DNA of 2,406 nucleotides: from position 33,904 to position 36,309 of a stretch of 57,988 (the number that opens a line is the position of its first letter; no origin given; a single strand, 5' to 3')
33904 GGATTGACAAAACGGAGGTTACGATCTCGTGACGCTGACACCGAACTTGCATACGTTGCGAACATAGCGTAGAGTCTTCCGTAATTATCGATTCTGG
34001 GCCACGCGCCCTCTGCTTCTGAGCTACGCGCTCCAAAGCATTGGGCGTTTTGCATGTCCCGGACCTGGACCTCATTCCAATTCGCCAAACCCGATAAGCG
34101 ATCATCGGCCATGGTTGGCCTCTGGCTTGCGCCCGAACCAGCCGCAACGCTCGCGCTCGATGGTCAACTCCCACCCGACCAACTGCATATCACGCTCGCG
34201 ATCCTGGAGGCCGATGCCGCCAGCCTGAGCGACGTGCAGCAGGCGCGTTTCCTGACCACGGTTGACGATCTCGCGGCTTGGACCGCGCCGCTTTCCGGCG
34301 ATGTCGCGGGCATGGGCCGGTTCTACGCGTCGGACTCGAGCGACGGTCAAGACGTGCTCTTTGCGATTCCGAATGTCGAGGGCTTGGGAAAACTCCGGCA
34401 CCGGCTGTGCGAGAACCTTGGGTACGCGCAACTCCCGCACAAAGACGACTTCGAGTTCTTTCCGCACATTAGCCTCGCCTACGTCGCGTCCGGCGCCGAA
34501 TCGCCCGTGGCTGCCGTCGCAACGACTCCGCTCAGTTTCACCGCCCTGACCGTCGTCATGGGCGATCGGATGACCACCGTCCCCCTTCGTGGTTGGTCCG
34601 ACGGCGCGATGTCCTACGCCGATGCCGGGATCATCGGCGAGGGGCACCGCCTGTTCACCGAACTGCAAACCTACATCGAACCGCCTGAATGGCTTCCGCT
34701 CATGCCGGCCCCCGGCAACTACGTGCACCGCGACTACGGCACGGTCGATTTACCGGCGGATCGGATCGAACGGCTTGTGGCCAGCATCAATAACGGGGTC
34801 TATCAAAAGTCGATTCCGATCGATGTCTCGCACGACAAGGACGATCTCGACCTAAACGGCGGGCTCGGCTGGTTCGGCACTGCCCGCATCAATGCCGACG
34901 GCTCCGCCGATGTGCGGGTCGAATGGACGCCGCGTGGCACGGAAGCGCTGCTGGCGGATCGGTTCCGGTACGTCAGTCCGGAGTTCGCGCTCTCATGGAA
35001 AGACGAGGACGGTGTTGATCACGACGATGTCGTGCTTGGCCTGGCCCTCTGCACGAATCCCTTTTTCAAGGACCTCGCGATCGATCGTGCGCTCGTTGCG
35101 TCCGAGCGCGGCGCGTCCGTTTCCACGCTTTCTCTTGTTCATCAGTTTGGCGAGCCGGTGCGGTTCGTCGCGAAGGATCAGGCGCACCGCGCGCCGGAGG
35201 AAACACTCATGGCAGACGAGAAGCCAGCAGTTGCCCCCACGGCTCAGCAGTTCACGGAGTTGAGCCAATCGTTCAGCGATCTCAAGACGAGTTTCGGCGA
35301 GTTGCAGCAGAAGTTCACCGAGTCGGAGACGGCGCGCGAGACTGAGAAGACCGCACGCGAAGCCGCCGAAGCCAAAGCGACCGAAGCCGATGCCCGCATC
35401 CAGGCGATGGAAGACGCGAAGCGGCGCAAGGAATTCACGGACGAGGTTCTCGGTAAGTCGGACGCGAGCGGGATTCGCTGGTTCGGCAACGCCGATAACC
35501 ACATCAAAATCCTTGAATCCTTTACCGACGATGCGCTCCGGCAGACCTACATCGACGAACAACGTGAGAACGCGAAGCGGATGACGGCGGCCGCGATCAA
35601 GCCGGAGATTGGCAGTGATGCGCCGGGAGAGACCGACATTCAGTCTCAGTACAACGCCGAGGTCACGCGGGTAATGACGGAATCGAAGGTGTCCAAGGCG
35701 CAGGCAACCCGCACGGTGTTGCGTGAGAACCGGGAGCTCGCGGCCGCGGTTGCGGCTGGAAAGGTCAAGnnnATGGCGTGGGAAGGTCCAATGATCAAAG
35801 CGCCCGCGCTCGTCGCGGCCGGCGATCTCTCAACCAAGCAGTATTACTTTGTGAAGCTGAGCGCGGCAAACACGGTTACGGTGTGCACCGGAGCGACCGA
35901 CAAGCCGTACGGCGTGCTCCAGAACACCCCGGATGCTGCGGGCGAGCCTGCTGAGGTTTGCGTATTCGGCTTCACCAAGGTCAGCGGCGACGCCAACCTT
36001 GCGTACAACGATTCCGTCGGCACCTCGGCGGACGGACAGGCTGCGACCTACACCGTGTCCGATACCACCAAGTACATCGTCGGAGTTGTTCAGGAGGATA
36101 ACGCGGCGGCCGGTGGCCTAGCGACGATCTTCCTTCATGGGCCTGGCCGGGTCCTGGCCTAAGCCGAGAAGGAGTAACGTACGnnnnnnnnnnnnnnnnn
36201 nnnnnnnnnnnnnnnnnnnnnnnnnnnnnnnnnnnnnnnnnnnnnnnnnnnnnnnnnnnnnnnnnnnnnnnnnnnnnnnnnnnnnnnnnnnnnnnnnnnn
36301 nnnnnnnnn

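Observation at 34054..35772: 2H phosphoesterase domain fused to the prohead protease/scaffold protein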

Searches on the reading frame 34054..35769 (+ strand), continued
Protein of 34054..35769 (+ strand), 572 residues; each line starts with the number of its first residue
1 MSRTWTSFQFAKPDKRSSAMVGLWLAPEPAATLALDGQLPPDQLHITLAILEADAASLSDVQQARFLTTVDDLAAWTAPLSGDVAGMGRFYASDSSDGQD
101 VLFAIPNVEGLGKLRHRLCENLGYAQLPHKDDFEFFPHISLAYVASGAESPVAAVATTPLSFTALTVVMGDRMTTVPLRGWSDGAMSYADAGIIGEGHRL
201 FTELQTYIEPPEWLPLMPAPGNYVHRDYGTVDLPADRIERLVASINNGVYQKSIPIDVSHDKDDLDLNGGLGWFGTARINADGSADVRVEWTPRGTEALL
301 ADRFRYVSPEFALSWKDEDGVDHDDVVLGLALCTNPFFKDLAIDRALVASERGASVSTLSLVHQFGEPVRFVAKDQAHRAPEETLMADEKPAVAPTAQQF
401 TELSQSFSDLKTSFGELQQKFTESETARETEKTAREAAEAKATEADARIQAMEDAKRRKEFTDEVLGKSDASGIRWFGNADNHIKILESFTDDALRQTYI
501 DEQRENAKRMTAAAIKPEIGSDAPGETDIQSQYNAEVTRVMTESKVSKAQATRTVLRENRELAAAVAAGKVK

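Call 31: predict_structure(alignment_id=A1)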
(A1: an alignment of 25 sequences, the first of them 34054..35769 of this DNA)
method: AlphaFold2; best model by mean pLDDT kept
length: 572 residues; sequences in the alignment: 25
mean_pLDDT: 72.9   pTM: 0.37
mean pLDDT of the five models: 72.9, 72.8, 71.3, 69.9, 68.9
residues with pLDDT >= 90: 90; 70-90: 305; 50-70: 56; < 50: 121
segments of 3 or more residues with pLDDT < 50: 13-15, 181-204, 224-229, 262-268, 335-395, 515-527
pLDDT, mean of each block of 10 residues (from residue 1): 59 63 93 90 91 87 87 83 90 75 91 90 86 75 89 88 91 82 32 33 51 83 51 81 91 79 51 90 87 80 69 82 85 48 24 35 40 40 31 52 67 75 80 80 81 86 86 82 89 89 86 48 49 87 88 87 76 46
secondary structure, 60 per line:
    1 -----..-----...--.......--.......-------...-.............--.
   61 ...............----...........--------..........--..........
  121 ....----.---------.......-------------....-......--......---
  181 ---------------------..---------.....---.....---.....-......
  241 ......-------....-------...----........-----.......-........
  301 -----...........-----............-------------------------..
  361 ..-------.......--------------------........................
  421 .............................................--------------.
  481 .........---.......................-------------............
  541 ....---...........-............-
elements in order: E18-24 H27-33 E45-54 H60-75 E80-90 E99-108 H111-124 E139-145 E159-162 E164-169 E172-177 E213-217 E221-225 E229-233 H235-246 E254-257 E272-279 E285-291 H293-300 E306-316 E322-333 E359-362 E370-373 H397-465 H480-489 H493-515 H529-544 H548-558 H560-571

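Call 35: fold_search(model_id=the predicted structure, library=pdb)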
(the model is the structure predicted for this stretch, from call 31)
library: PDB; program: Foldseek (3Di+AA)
matches with E <= 10: 337; with E <= 0.001: 33
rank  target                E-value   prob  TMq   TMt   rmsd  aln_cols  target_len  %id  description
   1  5h7e                  1.4e-08  1.00  0.24  0.68   4.6       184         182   20  Crystal Structure of native drCPDase (released 2017-09-27)
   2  1iuh                  1.5e-07  1.00  0.24  0.68   4.4       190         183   23  Crystal structure of TT0787 of thermus thermophilus HB8 (released 2003-06-17)
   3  4rpt_B                1.7e-06  1.00  0.19  0.66   4.5       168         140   15  The 1.35A structure of a viral RNase L antagonist reveals basis for the 2'-5'-oligoadenylate binding and enzyme activi (released 2015-04-29)
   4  4ye2_A                3.5e-06  1.00  0.19  0.60   5.2       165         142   16  The 1.35 structure of a viral RNase L antagonist reveals basis for the 2'-5'-oligoadenylate binding and enzyme activit (released 2015-04-29)
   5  4ye2_B                4.0e-06  1.00  0.19  0.64   5.2       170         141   15  The 1.35 structure of a viral RNase L antagonist reveals basis for the 2'-5'-oligoadenylate binding and enzyme activit (released 2015-04-29)
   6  6o3v_A                4.7e-06  1.00  0.19  0.13   7.1       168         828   17  Crystal structure for RVA-VP3 (released 2020-03-04)
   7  5ldm_A                4.9e-06  1.00  0.23  0.69   4.5       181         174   16  Crystal structure of E.coli LigT complexed with 2'-AMP (released 2017-01-18)
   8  5af2_A                9.5e-06  1.00  0.18  0.59   5.4       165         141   16  Crystal structure of the C-terminal 2',5'-phosphodiesterase domain of group A rotavirus protein VP3 (released 2015-03-18)
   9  5ldi_A                1.7e-05  1.00  0.22  0.62   5.4       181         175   15  Crystal structure of E.coli LigT in apo form (released 2017-01-18)
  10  6o3v_C                1.7e-05  1.00  0.18  0.13   6.9       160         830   16  Crystal structure for RVA-VP3 (released 2020-03-04)
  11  6o3v_B                2.1e-05  1.00  0.19  0.14   6.4       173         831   16  Crystal structure for RVA-VP3 (released 2020-03-04)
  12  4rpt_A                2.1e-05  1.00  0.19  0.60   5.4       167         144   15  The 1.35A structure of a viral RNase L antagonist reveals basis for the 2'-5'-oligoadenylate binding and enzyme activi (released 2015-04-29)
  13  4qak_A                3.8e-05  1.00  0.22  0.66   4.1       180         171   16  Crystal structure of phosphoesterase (released 2014-10-22)
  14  5ldm_B                4.0e-05  1.00  0.22  0.64   5.0       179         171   16  Crystal structure of E.coli LigT complexed with 2'-AMP (released 2017-01-18)
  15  4qak_B                4.7e-05  1.00  0.22  0.66   4.7       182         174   16  Crystal structure of phosphoesterase (released 2014-10-22)
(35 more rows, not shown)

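Call 40: find_encoding_contigs(protein=P0012, flank=6000, max_places=1)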
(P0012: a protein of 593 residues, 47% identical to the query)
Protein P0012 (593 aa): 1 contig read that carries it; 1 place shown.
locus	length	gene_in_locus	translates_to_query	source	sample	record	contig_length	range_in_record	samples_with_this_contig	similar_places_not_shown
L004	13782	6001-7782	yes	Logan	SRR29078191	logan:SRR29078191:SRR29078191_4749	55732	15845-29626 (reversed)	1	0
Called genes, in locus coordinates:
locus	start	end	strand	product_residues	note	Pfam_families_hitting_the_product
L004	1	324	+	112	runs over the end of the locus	-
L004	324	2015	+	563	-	-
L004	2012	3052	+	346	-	-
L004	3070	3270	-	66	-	-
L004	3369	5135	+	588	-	PF12708:Pect-lyase_RHGA_epim (weak)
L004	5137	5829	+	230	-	-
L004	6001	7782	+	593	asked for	PF02834:LigT_PEase (faint)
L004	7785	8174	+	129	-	-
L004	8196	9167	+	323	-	-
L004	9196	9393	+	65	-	-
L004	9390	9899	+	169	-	-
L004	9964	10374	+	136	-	-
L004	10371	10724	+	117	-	-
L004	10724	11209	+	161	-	-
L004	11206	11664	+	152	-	-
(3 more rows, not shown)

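Call 41: find_encoding_contigs(protein=P0019, flank=6000, max_places=1)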
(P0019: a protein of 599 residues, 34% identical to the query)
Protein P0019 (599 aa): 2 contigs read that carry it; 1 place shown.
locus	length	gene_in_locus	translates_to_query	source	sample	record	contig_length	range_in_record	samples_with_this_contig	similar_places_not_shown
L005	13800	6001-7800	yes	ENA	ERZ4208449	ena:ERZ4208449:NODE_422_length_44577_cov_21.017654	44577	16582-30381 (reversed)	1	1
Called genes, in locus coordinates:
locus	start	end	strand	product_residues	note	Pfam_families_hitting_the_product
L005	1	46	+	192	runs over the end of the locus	-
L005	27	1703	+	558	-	-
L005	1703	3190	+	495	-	PF06074:Portal_Mu, PF21919:P23-45_portal_barrel (weak)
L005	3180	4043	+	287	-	-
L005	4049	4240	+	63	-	-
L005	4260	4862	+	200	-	-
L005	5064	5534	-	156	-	-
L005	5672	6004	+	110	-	-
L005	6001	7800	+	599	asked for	PF02834:LigT_PEase (faint), PF13563:2_5_RNA_ligase2, PF10123:Mu-like_Pro_N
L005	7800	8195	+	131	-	-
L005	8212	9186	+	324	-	-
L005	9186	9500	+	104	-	-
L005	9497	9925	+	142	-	-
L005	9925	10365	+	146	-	-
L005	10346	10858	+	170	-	-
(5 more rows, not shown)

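Call 42: find_encoding_contigs(protein=P0026, flank=6000, max_places=1)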
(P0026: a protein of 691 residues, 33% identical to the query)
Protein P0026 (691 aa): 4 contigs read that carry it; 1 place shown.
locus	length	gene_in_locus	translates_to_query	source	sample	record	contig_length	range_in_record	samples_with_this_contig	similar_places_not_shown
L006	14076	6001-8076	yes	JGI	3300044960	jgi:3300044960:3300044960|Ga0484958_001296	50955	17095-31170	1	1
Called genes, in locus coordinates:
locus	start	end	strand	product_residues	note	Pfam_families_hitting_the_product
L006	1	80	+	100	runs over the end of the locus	-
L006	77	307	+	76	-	-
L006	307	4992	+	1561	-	PF04233:Phage_Mu_F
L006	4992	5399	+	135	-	-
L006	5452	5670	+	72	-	-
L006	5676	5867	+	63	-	-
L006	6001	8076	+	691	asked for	PF02834:LigT_PEase (faint), PF13563:2_5_RNA_ligase2, PF10123:Mu-like_Pro_N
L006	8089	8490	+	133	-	PF09956:Phage_cement_2 (weak)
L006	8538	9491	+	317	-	-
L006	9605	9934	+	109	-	-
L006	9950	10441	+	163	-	-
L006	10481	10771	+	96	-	-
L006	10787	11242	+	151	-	-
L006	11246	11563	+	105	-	-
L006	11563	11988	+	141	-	-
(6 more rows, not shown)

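Call 60: fold_search(model_id=the predicted structure, library=viral)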
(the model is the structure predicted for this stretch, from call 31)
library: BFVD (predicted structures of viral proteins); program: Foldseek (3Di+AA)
matches with E <= 10: 362; with E <= 0.001: 68
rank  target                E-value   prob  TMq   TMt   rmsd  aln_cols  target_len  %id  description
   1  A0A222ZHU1            2.3e-17  1.00  0.28  0.43  19.1       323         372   24  (no name in the UniProt tables at hand)
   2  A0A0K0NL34            1.8e-13  1.00  0.28  0.49  17.9       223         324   23  Uncharacterized protein [Gordonia phage GMA6]
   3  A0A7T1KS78            8.1e-10  1.00  0.25  0.26   5.1       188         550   23  RNA ligase [Gordonia phage Lilbeanie]
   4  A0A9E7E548            9.6e-10  1.00  0.25  0.14  29.5       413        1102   18  RNA ligase [Gordonia phage Tardus]
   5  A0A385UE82            1.5e-09  1.00  0.22  0.13  19.4       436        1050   17  Capsid morphogenesis protein [Microbacterium phage OneinaGillian]
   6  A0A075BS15            2.9e-09  1.00  0.20  0.24  33.0       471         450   14  Uncharacterized protein [Microcystis phage MaMV-DC]
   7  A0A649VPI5            3.6e-09  1.00  0.26  0.17   8.5       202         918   21  RNA ligase [Gordonia phage MelBins]
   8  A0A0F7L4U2            3.8e-09  1.00  0.18  0.21  35.2       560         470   13  Uncharacterized protein [uncultured marine virus]
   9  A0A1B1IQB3            7.7e-09  1.00  0.19  0.23  36.9       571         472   13  (no name in the UniProt tables at hand)
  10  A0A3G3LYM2            1.3e-08  1.00  0.25  0.59   3.1       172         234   22  RNA ligase [Brevibacterium phage Cantare]
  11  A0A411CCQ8            1.3e-08  1.00  0.24  0.54   3.6       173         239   19  RNA ligase [Mycobacterium phage NoodleTree]
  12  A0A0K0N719            1.4e-08  1.00  0.21  0.14   4.6       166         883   22  Putative structural protein [Gordonia phage GMA2]
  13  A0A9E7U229            1.5e-08  1.00  0.23  0.66   3.8       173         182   28  (no name in the UniProt tables at hand)
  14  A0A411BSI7            2.7e-08  1.00  0.24  0.44   3.5       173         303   20  (no name in the UniProt tables at hand)
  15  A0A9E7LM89            5.6e-08  1.00  0.24  0.69   3.5       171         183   19  (no name in the UniProt tables at hand)
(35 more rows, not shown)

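Call 63: search_protein_families(library=ncbifam, proteins=[window:34054-35769:+], max_evalue=0.1)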
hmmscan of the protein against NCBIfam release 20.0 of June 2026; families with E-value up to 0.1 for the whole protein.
window:34054-35769:+ (572 aa): 1 family
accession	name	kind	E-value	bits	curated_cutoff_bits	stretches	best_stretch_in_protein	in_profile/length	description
TIGR02258.1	2_5_ligase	equivalog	0.011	15.7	65.7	1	40-156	35-142/180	RNA 2',3'-cyclic phosphodiesterase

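Call 72: find_related_loci(query=A1, collection=genome_contigs, flank=8000)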
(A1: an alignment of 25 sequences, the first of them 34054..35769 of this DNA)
Query A1 (572 aa) in genome_contigs; peptide patterns used: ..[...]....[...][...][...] (x = any residue, [..] = any of these).
18 stretches matched a pattern; 10 encode a relative of the query (tblastn E <= 1e-3); 10 distinct loci.
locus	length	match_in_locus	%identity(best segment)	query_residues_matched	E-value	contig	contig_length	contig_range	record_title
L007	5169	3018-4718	58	3-564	0e+0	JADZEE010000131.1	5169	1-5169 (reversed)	MAG: Gammaproteobacteria bacterium isolate SJ809 c_000001279470, whole genome shotgun sequence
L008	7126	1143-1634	35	19-178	1e-21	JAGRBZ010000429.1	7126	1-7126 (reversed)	MAG: Anaerolineae bacterium isolate HKST-UBA12 NODE_430_length_7126_cov_2.423890, whole genome shotgun sequence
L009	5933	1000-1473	34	20-178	1e-16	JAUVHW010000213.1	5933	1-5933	MAG: Ardenticatenales bacterium isolate CSMAG_412 CSMAG_412_k141_32068_length_5933_cov_6.0000, whole genome shotgun sequ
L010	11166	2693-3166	33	20-178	7e-14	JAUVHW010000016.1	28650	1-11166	MAG: Ardenticatenales bacterium isolate CSMAG_412 CSMAG_412_k141_149654_length_28650_cov_8.8507, whole genome shotgun se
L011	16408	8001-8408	28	42-180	1e-9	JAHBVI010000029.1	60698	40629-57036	MAG: Anaerolineae bacterium isolate ACE_CHL11 CHL11_29, whole genome shotgun sequence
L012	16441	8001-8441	30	33-180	2e-8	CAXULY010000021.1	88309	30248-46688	MAG TPA_asm: uncultured Deinococcaceae bacterium isolate public_SRR11456914_metawrap_bin.14 genome assembly, contig: pub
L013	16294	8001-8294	31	40-147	3e-7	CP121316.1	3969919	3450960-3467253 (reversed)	MAG: Paracoccaceae bacterium isolate NCC532_bact_2648 chromosome, complete genome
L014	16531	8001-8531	27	5-180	4e-6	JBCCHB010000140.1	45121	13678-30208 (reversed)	MAG: Chloroflexota bacterium isolate P01_B01_bin.57 k141_1738388_length_45121_cov_35.9773, whole genome shotgun sequence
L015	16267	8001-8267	31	85-178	2e-5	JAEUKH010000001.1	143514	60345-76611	MAG: Myxococcales bacterium isolate new MAG-90 k141_611529, whole genome shotgun sequence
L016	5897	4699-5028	27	31-150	4e-5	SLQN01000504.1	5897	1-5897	MAG: Rhodobacteraceae bacterium isolate CSSed165cm_532 CSSed16-5cm-65956, whole genome shotgun sequence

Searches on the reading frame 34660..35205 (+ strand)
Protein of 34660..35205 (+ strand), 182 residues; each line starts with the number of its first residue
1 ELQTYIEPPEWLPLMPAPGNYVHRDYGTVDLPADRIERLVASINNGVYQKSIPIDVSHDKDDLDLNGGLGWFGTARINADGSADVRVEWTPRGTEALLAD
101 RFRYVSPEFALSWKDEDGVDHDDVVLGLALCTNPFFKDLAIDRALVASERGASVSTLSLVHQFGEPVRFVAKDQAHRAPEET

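Call 59: search_solved_structures(query=window:34660-35205:+, max_evalue=10)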
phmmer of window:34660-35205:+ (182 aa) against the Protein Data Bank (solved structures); distinct sequences matched with E-value up to 10: 0.

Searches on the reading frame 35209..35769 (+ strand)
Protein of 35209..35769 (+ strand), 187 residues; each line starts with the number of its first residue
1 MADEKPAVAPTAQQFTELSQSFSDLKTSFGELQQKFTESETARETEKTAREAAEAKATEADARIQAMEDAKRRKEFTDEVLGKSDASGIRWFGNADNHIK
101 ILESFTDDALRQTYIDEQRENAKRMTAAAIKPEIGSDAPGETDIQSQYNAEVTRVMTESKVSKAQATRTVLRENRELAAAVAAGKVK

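Call 83: search_protein_families(library=pfam, proteins=[window:35209-35769:+], max_evalue=0.01)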
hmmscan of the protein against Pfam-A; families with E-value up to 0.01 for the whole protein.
window:35209-35769:+ (187 aa): 0 families

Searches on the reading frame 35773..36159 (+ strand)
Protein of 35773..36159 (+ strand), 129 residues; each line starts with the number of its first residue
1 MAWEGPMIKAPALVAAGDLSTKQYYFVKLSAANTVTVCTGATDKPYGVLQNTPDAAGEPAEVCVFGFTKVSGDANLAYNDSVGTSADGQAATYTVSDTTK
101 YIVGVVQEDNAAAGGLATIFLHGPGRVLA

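Call 3: search_protein_families(library=pfam, proteins=[window:35773-36159:+], max_evalue=1)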
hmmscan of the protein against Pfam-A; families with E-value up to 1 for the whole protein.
window:35773-36159:+ (129 aa): 2 families
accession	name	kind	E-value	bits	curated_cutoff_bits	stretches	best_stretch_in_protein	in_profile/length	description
PF23982.2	XM1_gp53_minor_capsid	-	0.012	15.9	27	1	26-119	42-152/154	XM1 gp53 minor capsid protein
PF09956.15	Phage_cement_2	-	0.027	15.3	24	1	41-115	28-97/103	Phage cement protein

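Call 4: search_protein_families(library=phrogs, proteins=[window:35773-36159:+], max_evalue=0.1)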
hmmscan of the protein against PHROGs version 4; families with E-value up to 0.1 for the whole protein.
window:35773-36159:+ (129 aa): 1 family
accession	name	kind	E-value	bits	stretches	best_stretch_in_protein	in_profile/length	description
phrog_673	-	head and packaging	1.9e-15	58.6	1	10-121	21-128/260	head scaffolding protein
